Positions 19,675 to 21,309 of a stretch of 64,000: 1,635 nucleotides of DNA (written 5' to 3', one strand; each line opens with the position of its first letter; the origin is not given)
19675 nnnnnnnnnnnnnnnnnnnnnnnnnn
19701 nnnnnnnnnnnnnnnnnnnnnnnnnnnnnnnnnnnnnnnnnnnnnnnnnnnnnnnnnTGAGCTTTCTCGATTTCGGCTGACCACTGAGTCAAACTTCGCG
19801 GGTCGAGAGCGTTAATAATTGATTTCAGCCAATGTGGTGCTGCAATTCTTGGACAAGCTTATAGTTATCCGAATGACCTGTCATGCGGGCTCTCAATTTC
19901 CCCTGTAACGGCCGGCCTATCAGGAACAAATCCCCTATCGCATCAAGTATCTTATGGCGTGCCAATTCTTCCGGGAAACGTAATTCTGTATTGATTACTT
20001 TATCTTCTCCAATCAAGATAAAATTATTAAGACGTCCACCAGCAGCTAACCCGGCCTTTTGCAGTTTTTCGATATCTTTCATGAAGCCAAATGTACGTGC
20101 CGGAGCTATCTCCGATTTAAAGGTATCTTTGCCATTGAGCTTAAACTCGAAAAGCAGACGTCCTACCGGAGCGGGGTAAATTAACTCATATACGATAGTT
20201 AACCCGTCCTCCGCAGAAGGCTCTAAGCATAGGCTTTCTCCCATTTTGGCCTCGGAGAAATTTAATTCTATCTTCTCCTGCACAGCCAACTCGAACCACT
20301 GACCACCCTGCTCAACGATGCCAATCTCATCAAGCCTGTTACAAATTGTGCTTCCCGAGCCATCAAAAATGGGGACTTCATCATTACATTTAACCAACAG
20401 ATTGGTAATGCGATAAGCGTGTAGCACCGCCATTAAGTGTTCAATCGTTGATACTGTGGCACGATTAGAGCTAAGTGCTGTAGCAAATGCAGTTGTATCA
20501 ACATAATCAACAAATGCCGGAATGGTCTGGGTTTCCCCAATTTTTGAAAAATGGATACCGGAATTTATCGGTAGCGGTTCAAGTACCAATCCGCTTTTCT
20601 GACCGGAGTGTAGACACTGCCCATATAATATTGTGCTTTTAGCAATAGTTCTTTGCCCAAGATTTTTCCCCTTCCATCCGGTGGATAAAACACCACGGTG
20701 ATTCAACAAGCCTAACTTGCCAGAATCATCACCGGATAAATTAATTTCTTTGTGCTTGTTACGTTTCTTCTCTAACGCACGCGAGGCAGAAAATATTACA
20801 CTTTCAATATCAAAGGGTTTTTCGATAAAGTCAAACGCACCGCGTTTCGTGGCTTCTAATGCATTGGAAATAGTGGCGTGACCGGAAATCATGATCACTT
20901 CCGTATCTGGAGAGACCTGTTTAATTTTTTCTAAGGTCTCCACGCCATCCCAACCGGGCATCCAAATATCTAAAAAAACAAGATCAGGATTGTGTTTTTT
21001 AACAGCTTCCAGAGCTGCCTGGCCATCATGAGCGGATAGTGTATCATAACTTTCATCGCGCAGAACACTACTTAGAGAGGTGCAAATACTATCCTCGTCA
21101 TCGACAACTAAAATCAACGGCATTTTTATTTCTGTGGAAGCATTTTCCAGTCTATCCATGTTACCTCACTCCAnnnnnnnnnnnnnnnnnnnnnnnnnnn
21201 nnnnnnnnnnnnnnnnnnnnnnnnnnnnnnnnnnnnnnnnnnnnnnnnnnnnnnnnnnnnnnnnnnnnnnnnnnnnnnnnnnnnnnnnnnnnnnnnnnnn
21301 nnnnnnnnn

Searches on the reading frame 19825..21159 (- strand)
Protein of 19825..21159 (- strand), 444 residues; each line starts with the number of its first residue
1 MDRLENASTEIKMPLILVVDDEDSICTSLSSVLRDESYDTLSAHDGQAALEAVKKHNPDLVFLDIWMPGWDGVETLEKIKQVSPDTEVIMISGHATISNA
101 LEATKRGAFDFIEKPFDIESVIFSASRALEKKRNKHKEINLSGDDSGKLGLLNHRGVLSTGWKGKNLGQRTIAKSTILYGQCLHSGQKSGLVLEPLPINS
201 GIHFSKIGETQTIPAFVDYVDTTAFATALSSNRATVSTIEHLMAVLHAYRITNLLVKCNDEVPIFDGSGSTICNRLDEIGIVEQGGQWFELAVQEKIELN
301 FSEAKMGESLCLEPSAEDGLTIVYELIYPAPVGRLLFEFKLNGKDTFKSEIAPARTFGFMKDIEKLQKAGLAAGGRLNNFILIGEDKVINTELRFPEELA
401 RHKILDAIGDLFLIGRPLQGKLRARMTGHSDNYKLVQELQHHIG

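Call 3: search_protein_families(library=pfam, proteins=[window:19825-21159:-], max_evalue=1)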
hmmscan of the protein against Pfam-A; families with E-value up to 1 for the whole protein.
window:19825-21159:- (444 aa): 5 families
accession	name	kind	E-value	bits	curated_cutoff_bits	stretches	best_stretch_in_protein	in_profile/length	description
PF03331.19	LpxC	-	1.2e-72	245.1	27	1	169-440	1-267/268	UDP-3-O-acyl N-acetylglycosamine deacetylase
PF00072.30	Response_reg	-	3.7e-31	108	30.2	1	16-120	1-105/111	Response regulator receiver domain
PF23198.2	PDE8A_N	-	0.0098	16.3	29.6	1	12-66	9-63/147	PDE8A-like, N-terminal domain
PF11360.13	DUF3110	-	0.026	15.2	20.2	1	199-242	12-55/84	Protein of unknown function (DUF3110)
PF00771.25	FHIPEP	-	0.17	10.8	29.1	1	9-61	441-493/657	FHIPEP family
